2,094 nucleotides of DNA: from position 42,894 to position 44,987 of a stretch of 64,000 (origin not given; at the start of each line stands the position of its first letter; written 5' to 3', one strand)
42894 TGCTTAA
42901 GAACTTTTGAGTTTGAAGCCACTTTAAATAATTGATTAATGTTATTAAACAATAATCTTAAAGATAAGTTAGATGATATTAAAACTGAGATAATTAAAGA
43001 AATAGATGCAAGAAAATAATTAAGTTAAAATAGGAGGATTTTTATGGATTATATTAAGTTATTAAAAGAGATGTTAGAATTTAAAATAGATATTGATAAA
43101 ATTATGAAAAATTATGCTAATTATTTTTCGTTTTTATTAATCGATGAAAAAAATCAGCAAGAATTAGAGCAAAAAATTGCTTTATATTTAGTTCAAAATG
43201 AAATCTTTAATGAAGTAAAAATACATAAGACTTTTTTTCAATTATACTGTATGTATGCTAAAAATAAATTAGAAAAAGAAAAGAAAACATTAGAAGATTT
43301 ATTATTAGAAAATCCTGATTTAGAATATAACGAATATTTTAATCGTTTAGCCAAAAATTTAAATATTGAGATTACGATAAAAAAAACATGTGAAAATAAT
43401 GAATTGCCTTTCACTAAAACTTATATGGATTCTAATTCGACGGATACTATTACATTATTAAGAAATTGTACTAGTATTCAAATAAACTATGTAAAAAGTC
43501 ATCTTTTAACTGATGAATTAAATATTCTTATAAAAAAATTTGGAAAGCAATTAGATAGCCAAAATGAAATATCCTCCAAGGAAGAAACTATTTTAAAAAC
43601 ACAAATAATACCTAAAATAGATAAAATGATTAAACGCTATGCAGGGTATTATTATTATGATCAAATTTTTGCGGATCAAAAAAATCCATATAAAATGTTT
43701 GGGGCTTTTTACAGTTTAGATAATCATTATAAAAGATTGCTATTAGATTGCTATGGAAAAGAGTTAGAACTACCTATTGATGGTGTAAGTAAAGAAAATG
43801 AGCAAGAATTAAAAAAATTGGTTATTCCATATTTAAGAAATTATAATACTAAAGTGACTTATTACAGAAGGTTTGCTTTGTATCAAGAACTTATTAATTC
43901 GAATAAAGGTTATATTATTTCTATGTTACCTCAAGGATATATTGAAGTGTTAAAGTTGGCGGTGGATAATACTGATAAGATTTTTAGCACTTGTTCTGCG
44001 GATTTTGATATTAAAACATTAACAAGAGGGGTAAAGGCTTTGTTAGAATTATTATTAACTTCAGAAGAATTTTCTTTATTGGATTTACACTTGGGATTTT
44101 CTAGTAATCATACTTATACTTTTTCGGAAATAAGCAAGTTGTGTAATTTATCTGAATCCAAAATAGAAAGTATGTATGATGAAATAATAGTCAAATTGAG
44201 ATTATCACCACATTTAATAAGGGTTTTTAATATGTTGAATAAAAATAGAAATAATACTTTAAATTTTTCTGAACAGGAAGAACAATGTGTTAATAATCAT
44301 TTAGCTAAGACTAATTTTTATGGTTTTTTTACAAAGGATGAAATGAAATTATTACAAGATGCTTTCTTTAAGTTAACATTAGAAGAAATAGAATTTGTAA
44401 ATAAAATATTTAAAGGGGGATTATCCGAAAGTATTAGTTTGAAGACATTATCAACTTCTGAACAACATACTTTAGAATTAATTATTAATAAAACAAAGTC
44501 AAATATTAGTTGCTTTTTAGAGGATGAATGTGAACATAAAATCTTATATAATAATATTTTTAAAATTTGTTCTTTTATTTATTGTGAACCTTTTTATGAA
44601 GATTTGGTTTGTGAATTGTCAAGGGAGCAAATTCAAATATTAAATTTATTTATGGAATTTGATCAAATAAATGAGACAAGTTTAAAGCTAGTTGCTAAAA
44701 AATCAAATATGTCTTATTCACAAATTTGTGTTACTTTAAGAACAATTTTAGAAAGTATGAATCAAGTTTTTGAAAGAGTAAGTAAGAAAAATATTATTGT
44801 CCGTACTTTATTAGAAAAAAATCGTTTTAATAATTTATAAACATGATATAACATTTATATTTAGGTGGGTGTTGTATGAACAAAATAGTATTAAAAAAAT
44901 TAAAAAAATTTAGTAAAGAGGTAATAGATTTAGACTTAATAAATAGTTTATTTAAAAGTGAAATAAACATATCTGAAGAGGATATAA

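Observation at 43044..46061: Paralogous proteins built from tandem sigma-70 region-4-like HTH repeats, with a fragmented N-terminal extension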

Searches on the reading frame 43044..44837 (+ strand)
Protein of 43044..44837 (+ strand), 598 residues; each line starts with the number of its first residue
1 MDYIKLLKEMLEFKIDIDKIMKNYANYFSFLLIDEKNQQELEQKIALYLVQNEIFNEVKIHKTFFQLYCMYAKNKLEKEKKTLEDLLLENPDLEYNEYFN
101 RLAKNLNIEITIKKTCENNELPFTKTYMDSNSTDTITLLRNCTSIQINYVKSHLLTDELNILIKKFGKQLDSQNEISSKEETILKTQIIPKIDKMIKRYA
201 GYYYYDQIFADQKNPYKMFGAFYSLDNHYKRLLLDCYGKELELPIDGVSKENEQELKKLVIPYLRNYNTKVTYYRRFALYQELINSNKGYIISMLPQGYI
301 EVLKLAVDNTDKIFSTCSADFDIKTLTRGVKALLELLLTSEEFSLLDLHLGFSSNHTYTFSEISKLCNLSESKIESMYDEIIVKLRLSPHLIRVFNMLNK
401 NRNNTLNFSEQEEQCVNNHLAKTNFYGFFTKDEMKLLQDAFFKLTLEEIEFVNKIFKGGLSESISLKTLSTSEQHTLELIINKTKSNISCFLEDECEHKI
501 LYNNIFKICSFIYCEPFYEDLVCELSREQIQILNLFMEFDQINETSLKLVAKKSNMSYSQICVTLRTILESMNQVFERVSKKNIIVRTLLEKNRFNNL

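Call 4: search_protein_families(library=pfam, proteins=[window:43044-44837:+], max_evalue=1)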
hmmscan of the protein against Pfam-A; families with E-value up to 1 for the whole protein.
window:43044-44837:+ (598 aa): 1 family
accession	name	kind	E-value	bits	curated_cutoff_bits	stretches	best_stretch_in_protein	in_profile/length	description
PF01418.23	HTH_6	-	0.031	14.7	28.3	0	72-112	10-51/77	Helix-turn-helix domain, rpiR family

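Call 8: find_homologous_proteins(query=window:43044-44837:+, max_evalue=0.001)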
Query window:43044-44837:+ (598 aa): 3 proteins with E <= 0.001 among 8000 candidates.
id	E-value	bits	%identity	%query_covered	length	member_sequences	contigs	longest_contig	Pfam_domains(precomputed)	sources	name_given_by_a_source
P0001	0.0e+0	1296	100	100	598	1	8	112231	-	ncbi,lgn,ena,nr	ncbi:MAG: hypothetical protein IJA94_06200 [Bacilli bacterium]|nr:hypothetical protein [Bacilli bact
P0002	2.8e-193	662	55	99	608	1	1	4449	PF04545.23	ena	-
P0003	3.7e-101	358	37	99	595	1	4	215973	PF04545.23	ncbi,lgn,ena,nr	ncbi:MAG: hypothetical protein IJO33_01905 [Bacilli bacterium]|nr:hypothetical protein [Bacilli bact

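Call 11: find_encoding_contigs(protein=P0003, flank=10000, max_places=3)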
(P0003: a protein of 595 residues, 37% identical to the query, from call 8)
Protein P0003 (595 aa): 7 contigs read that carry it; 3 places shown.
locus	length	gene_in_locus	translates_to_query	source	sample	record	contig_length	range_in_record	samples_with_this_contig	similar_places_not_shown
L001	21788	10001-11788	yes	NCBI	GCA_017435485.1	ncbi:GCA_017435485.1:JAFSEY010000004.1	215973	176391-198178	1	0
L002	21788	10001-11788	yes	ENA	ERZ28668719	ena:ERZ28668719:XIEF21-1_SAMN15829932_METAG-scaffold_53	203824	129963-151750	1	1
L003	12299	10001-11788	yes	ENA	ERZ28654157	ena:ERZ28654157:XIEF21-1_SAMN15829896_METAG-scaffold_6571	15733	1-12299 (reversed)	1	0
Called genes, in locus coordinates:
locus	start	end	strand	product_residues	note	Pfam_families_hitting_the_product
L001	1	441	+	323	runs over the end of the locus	PF00535:Glycos_transf_2, PF10111:Glyco_tranf_2_2, PF13641:Glyco_tranf_2_3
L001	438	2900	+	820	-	PF00534:Glycos_transf_1, PF13692:Glyco_trans_1_4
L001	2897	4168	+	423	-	PF00534:Glycos_transf_1, PF13692:Glyco_trans_1_4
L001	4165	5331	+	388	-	PF00534:Glycos_transf_1, PF13692:Glyco_trans_1_4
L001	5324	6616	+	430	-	PF01943:Polysacc_synt, PF13440:Polysacc_synt_3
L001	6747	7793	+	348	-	PF11258:DUF3048, PF17479:DUF3048_C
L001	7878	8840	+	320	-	-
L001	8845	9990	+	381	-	PF04542:Sigma70_r2 (weak)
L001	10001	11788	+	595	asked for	PF04545:Sigma70_r4 (faint)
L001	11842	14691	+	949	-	PF04542:Sigma70_r2, PF04539:Sigma70_r3, PF04545:Sigma70_r4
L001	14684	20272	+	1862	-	PF20053:WC-rich (faint)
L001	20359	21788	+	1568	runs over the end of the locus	PF20053:WC-rich (faint), PF08281:Sigma70_r4_2 (faint)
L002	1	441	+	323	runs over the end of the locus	PF00535:Glycos_transf_2, PF10111:Glyco_tranf_2_2, PF13641:Glyco_tranf_2_3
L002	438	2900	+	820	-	PF00534:Glycos_transf_1, PF13692:Glyco_trans_1_4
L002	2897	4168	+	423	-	PF00534:Glycos_transf_1, PF13692:Glyco_trans_1_4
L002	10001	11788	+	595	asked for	PF04545:Sigma70_r4 (faint)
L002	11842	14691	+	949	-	PF04542:Sigma70_r2, PF04539:Sigma70_r3, PF04545:Sigma70_r4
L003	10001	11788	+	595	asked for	PF04545:Sigma70_r4 (faint)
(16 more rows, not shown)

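Call 12: find_encoding_contigs(protein=P0002, flank=10000, max_places=3)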
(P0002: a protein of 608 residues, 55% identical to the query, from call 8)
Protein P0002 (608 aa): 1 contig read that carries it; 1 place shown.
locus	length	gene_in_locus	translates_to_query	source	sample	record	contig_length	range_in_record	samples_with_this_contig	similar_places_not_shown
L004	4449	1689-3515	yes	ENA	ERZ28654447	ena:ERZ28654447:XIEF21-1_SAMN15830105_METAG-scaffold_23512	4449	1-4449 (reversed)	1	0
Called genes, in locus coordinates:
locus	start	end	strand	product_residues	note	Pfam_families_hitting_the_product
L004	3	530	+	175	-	?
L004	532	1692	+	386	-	PF04542:Sigma70_r2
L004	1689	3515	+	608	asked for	PF04545:Sigma70_r4 (faint)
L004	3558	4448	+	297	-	?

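Call 15: search_protein_families(library=pfam, proteins=[L001:8845-9987:+, L001:10001-11785:+, L001:11842-14688:+, L001:14684-20269:+, L004:532-1689:+, L004:1689-3512:+], max_evalue=1)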
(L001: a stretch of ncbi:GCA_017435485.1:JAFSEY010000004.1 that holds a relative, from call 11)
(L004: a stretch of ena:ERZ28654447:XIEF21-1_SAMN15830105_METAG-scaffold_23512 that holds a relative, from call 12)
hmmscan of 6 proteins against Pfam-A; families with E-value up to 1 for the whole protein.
L001:8845-9987:+ (381 aa): 3 families
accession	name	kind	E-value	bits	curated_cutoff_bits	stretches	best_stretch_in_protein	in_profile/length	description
PF04542.20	Sigma70_r2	-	7.5e-07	29.3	24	1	139-209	2-68/71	Sigma-70 region 2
PF04297.20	UPF0122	-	2.7e-05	24.8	22.7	1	306-348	15-57/101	Putative helix-turn-helix protein, YlxM / p13 like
PF08281.18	Sigma70_r4_2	-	0.071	13.2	25.7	1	317-346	19-48/54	Sigma-70, region 4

L001:10001-11785:+ (595 aa): 4 families
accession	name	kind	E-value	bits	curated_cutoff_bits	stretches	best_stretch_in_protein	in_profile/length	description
PF04545.22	Sigma70_r4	-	1.3e-07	31.4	24.1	1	338-386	5-49/50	Sigma-70, region 4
PF04446.17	Thg1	-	0.038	14.3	29.2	1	16-78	54-115/130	tRNAHis guanylyltransferase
PF24657.1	DUF7646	-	0.35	11.3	27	0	344-387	14-60/85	Domain of unknown function (DUF7646)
PF18788.6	DarA_N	-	0.8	10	27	0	18-117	13-97/122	Defence against restriction A N-terminal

L001:11842-14688:+ (949 aa): 10 families
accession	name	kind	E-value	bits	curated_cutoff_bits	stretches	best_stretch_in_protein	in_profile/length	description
PF04545.22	Sigma70_r4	-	1.6e-22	79.2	24.1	2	407-456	5-50/50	Sigma-70, region 4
PF04542.20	Sigma70_r2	-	1.5e-18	66.7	24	1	234-298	1-65/71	Sigma-70 region 2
PF04539.22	Sigma70_r3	-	2.8e-12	47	25.3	1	314-380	2-68/78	Sigma-70 region 3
PF13518.12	HTH_28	-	0.013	16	25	0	428-448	14-34/52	Helix-turn-helix domain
PF00140.25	Sigma70_r1_2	-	0.014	15.8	22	1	210-228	15-33/34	Sigma-70 factor, region 1.2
PF08281.18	Sigma70_r4_2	-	0.015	15.4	25.7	1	333-351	27-45/54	Sigma-70, region 4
PF12959.12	DUF3848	-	0.034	14.6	30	1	113-163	4-54/95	Protein of unknown function (DUF3848)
PF20306.3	Sp-DndD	-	0.04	14.5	27.2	0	335-354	6-25/51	Small protein found in certain Dnd DNA modification systems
PF13730.12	HTH_36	-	0.053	13.8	25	0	331-353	24-46/55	Helix-turn-helix domain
PF13994.11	PgaD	-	0.091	13.2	27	0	313-363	93-142/148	PgaD-like protein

L001:14684-20269:+ (1862 aa): 9 families
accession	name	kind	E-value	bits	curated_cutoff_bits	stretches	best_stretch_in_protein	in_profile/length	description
PF20053.4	WC-rich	-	9.4e-12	45.5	24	0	808-836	49-77/106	Wolframin cysteine-rich domain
PF16901.10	DAO_C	-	6.4e-05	23.3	31.4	0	301-339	26-64/126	C-terminal domain of alpha-glycerophosphate oxidase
PF04287.17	DUF446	-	0.0099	16.3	25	0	1091-1151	37-95/98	tRNA pseudouridine synthase C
PF07872.17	DUF1659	-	0.017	15.5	24.1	0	815-849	3-37/72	Protein of unknown function (DUF1659)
PF24641.1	KH_DEAH11_2nd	-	0.031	14.5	27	0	1526-1559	39-72/75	DEAH11 eukaryotic type KH-domain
PF22411.1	Mre11_2nd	-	0.095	13.1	27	0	630-653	6-29/59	Mre11 nuclease, second domain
PF21128.4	MCM4_WHD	-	0.27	11.8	24.4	0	1135-1158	40-63/75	MCM4, winged helix domain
PF15581.11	Imm58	-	0.28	11.7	25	0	970-993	63-86/109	Immunity protein 58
PF19804.4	DUF6287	-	0.33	10.7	26.3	0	1573-1588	2-17/34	Domain of unknown function (DUF6287)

L004:532-1689:+ (386 aa): 6 families
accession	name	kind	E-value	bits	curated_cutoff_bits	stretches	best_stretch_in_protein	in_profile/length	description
PF04542.20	Sigma70_r2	-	1.9e-10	40.8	24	1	139-211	2-69/71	Sigma-70 region 2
PF04539.22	Sigma70_r3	-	0.00085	19.8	25.3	1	224-259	3-38/78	Sigma-70 region 3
PF04297.20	UPF0122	-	0.001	19.7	22.7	1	299-350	5-58/101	Putative helix-turn-helix protein, YlxM / p13 like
PF09868.14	DUF2095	-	0.0013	19.2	25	1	230-311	13-95/129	Uncharacterized protein conserved in archaea (DUF2095)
PF04545.22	Sigma70_r4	-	0.069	13.1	24.1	1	310-355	5-50/50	Sigma-70, region 4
PF04967.18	HTH_10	-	0.18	12.1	23.1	0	328-353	26-51/53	HTH DNA binding domain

L004:1689-3512:+ (608 aa): 4 families
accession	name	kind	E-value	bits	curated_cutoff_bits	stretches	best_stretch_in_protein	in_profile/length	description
PF04545.22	Sigma70_r4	-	8.4e-07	28.8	24.1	2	353-401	5-49/50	Sigma-70, region 4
PF08281.18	Sigma70_r4_2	-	0.0012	18.9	25.7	0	376-399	30-53/54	Sigma-70, region 4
PF00196.25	GerE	-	0.1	12.7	23.5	0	376-402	21-47/57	Bacterial regulatory proteins, luxR family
PF25505.1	ARM_CPL3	-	0.29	11.5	26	1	560-592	10-42/122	CPL3 ARM repeat domain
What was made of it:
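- On Pfam Sigma70_r4 (PF04545): For the orthologues' homologous unit it is reached: 31.4 bits (P0003) and 28.8 bits (P0002) (call 15).
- Closest known: Sigma-70 family region 4. Same: Orthologues pass the Pfam cut-off (call 15).
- Call 15: L001_949 has r1.2, r2, r3 and r4 followed by the w598-like extension.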

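Call 17: find_encoding_contigs(protein=P0001, flank=6000, max_places=10)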
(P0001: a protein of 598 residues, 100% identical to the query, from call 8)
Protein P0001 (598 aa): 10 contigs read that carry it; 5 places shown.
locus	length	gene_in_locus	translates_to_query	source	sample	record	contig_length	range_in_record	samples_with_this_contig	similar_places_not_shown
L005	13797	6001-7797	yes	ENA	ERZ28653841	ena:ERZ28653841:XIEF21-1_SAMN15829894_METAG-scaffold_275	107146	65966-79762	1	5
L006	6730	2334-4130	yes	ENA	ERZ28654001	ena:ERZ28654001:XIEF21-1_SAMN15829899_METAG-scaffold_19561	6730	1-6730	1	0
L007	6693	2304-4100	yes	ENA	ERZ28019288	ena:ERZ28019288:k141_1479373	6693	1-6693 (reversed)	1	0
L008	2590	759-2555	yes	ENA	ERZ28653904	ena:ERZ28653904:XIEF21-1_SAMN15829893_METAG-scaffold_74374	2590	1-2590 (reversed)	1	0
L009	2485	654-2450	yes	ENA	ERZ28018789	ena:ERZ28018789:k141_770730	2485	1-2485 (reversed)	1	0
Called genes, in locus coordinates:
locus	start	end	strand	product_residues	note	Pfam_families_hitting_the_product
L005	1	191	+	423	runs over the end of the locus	PF00534:Glycos_transf_1, PF13692:Glyco_trans_1_4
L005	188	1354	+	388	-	PF00534:Glycos_transf_1, PF13692:Glyco_trans_1_4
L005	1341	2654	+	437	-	PF01943:Polysacc_synt, PF13440:Polysacc_synt_3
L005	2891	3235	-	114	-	-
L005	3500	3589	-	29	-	-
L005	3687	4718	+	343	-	PF11258:DUF3048, PF17479:DUF3048_C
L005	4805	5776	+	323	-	-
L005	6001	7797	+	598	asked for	-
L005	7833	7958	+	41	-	-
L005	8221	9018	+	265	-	-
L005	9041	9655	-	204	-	-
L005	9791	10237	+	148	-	-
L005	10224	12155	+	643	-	-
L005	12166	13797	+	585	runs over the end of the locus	-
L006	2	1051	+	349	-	?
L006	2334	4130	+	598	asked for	-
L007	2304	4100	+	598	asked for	-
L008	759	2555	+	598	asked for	-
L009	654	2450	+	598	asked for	-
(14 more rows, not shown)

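Call 24: search_solved_structures(query=window:43044-44837:+, max_evalue=10, show_alignments=3)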
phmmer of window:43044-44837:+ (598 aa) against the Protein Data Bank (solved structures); distinct sequences matched with E-value up to 10: 0.

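Call 39: predict_structure(alignment_id=A3)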
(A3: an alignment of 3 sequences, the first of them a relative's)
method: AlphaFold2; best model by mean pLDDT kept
length: 598 residues; sequences in the alignment: 3
mean_pLDDT: 52.3   pTM: 0.27
mean pLDDT of the five models: 52.3, 50.0, 44.7, 41.1, 38.1
residues with pLDDT >= 90: 0; 70-90: 127; 50-70: 154; < 50: 317
segments of 3 or more residues with pLDDT < 50: 109-149, 168-173, 198-327, 329-332, 335-422, 492-516, 582-598
pLDDT, mean of each block of 10 residues (from residue 1): 67 64 79 81 80 65 80 81 73 68 61 27 26 35 43 68 56 61 65 52 42 41 43 43 39 43 33 42 42 41 43 36 47 47 36 36 42 34 29 33 26 27 64 60 59 63 70 75 73 39 38 47 72 64 58 73 66 60 43 37
secondary structure, 60 per line:
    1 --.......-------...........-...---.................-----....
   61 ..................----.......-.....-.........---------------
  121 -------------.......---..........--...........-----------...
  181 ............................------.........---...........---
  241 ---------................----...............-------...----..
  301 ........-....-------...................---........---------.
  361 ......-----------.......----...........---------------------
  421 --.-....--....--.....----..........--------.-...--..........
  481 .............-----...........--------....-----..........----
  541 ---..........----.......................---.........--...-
elements in order: H3-9 H17-27 H35-51 H57-78 H83-89 H91-95 H97-105 H134-140 H144-153 H156-166 H178-208 H215-223 H227-237 H250-265 H270-284 H299-308 H310-313 H321-339 H343-350 H360-366 H378-384 H389-399 H425-428 H431-434 H437-441 H446-455 H471-493 H499-509 H518-521 H527-536 H544-553 H558-580 H584-592
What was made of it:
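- The AlphaFold model of w598 is unusable (pLDDT 52, call 39).
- Tried and rejected: AlphaFold2 of w598 with a 3-sequence alignment gave pLDDT 52 and was not used (call 39).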

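Call 43: find_related_loci(query=A2, collection=genome_contigs, flank=10000)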
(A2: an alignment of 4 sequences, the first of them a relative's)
Query A2 (598 aa) in genome_contigs; peptide patterns used: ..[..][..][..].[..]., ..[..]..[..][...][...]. (x = any residue, [..] = any of these).
599 stretches matched a pattern (row limit reached: there are more); 1 encode a relative of the query (tblastn E <= 1e-3); 1 distinct loci.
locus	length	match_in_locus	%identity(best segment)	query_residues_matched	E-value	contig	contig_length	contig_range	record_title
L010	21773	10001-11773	37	1-590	5e-109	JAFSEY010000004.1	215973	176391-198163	MAG: Bacilli bacterium isolate RGIG3081 Goat_Rectum-5__c80338, whole genome shotgun sequence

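Call 45: search_protein_representatives(alignment_id=A3)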
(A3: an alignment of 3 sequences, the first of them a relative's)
Query: 3 sequences, 600 profile positions. Proteins with E-value up to 0.001 (for the whole library): 82; up to 1e-10: 15; up to 1e-30: 8. The best 82 are listed.
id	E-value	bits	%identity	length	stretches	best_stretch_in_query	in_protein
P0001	0.0e+00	1069.8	-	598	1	1-600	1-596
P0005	1.9e-195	667.4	-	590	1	1-597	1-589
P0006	2.5e-135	468.8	-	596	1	1-594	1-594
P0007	9.2e-61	222.6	-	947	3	120-599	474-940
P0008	3.1e-60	220.8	-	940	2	109-599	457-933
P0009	1.7e-44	168.8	-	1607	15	153-307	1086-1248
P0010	1.2e-37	146.2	-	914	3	143-582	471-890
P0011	2.7e-33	131.8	-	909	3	142-589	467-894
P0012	2.9e-29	118.5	-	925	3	127-581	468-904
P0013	1.1e-27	113.3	-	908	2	145-587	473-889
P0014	1.1e-23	100.0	-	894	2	135-581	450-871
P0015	5.8e-22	94.4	-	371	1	219-581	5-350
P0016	6.5e-17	77.7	-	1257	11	163-289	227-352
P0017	2.3e-11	59.4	-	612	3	326-515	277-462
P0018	8.6e-11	57.5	-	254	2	139-270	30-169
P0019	2.5e-10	56.0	-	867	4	158-269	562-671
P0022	4.4e-10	55.2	-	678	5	156-262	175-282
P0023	6.2e-10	54.7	-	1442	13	157-272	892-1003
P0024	1.6e-09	53.3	-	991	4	154-250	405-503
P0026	1.1e-07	47.3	-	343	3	213-297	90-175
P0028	1.2e-06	43.8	-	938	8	342-390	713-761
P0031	5.6e-06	41.6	-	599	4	327-492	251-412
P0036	1.0e-05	40.8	-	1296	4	324-514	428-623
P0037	1.2e-05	40.6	-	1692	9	342-437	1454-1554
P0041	2.4e-05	39.6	-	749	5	332-388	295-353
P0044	3.3e-05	39.1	-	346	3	156-200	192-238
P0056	9.9e-05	37.5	-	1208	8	154-254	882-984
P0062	2.4e-04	36.2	-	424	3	151-202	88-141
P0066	3.1e-04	35.9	-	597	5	80-269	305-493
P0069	3.5e-04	35.7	-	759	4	404-494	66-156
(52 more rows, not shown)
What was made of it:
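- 43044..44840 (+): w598, an intact 598-aa protein. It consists of an N-terminal head plus five σ4-derived units, and is the free-standing form of the C-terminal extension of ~900-950-aa RpoD-like sigma proteins. Orthologues are P0002 (55% identity), P0003 (37%), P0005 and P0006 (calls 8, 45).
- Call 45: seven 50%-identity clusters of this 894-947-aa type.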

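Call 47: find_encoding_contigs(protein=P0010, flank=8000, max_places=3)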
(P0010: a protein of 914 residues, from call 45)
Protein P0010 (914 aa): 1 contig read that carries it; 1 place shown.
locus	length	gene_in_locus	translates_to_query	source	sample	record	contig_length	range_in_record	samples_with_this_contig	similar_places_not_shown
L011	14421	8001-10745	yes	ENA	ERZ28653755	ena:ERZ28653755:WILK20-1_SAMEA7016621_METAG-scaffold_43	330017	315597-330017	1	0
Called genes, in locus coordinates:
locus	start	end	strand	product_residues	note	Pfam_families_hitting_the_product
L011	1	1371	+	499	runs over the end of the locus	PF13440:Polysacc_synt_3 (weak)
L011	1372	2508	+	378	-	PF13439:Glyco_transf_4 (faint), PF00534:Glycos_transf_1, PF13692:Glyco_trans_1_4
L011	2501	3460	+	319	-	PF00535:Glycos_transf_2, PF10111:Glyco_tranf_2_2, PF13506:Glyco_transf_21, PF13641:Glyco_tranf_2_3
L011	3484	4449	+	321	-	PF00535:Glycos_transf_2, PF10111:Glyco_tranf_2_2, PF13641:Glyco_tranf_2_3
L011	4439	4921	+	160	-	PF08660:Alg14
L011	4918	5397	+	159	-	PF04101:Glyco_tran_28_C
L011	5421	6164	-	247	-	PF13350:Y_phosphatase3, PF03162:Y_phosphatase2 (weak)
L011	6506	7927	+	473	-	PF00587:tRNA-synt_2b, PF03129:HGTP_anticodon, PF09180:ProRS-C_1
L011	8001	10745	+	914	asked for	PF00140:Sigma70_r1_2 (weak), PF04542:Sigma70_r2, PF04539:Sigma70_r3, PF04545:Sigma70_r4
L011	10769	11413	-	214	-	-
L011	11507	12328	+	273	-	PF02673:BacA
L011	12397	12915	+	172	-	PF00293:NUDIX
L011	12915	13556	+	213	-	PF00849:PseudoU_synth_2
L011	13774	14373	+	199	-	PF16800:Endopep_inhib (faint)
